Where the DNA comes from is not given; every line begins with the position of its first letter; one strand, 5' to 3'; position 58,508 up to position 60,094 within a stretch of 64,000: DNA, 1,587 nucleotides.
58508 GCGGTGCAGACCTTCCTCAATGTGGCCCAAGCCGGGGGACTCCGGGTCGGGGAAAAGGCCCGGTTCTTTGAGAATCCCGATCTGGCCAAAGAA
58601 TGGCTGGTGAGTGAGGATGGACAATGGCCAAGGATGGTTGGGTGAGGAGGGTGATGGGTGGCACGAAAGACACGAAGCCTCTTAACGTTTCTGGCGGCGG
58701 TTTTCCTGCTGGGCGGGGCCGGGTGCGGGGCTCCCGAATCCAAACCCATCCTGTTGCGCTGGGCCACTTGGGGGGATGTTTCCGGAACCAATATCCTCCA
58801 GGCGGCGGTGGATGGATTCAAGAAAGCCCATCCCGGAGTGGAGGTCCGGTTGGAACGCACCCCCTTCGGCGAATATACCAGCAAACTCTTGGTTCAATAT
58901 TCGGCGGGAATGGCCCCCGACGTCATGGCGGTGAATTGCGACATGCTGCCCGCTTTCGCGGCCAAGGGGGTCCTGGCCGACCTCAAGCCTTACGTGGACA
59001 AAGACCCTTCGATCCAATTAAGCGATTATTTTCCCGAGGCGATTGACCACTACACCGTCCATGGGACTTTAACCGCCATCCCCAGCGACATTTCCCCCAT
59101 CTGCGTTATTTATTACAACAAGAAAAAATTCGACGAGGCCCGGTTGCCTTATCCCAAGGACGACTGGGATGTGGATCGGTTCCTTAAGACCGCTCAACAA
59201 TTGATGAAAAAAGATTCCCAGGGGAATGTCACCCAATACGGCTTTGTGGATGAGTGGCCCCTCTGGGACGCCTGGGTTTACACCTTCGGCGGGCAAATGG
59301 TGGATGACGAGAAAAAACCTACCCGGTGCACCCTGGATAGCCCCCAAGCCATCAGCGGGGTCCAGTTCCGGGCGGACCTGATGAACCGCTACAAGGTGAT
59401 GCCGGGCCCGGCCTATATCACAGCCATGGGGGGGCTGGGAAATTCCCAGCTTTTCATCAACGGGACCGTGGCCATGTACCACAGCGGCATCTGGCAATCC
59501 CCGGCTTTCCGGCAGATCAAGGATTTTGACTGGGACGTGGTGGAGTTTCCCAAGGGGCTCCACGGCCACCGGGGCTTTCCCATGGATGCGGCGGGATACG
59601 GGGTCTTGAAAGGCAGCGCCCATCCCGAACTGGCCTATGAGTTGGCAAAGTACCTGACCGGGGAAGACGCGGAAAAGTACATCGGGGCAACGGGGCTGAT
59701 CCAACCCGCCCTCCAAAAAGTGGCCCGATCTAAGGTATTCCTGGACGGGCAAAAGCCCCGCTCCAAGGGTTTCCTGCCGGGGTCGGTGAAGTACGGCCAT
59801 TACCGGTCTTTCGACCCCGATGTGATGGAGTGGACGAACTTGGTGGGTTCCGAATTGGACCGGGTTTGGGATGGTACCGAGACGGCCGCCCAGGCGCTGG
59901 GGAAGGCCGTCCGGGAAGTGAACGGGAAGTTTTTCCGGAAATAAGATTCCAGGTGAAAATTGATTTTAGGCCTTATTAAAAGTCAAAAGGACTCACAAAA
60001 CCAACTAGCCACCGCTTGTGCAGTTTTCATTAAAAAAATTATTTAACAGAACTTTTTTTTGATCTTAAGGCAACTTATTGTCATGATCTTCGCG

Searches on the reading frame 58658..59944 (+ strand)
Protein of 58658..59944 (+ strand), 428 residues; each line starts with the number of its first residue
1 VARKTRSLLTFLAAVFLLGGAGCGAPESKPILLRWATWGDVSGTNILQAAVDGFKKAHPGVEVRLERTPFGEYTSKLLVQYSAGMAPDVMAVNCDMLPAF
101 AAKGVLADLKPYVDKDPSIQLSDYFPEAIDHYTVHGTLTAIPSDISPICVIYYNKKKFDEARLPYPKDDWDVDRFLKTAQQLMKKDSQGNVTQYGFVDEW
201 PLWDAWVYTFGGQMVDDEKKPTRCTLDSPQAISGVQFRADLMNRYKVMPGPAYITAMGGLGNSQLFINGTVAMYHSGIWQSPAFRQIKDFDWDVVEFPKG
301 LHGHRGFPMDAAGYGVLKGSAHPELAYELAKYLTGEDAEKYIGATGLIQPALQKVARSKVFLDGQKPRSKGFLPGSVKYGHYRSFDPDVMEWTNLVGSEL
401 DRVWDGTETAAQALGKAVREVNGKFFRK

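Call 56: search_protein_families(library=pfam, proteins=[window:58658-59944:+], max_evalue=0.0001)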
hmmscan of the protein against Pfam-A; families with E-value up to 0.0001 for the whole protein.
window:58658-59944:+ (428 aa): 3 families
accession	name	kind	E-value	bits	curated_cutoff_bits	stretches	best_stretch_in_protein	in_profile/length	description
PF13416.11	SBP_bac_8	-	1.4e-37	130.5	27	1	49-360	1-270/279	Bacterial extracellular solute-binding protein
PF01547.30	SBP_bac_1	-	1.9e-33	117.2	26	1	43-339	4-306/307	Bacterial extracellular solute-binding protein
PF13531.11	SBP_bac_11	-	9.9e-06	25.9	25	0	293-346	176-225/227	Bacterial extracellular solute-binding protein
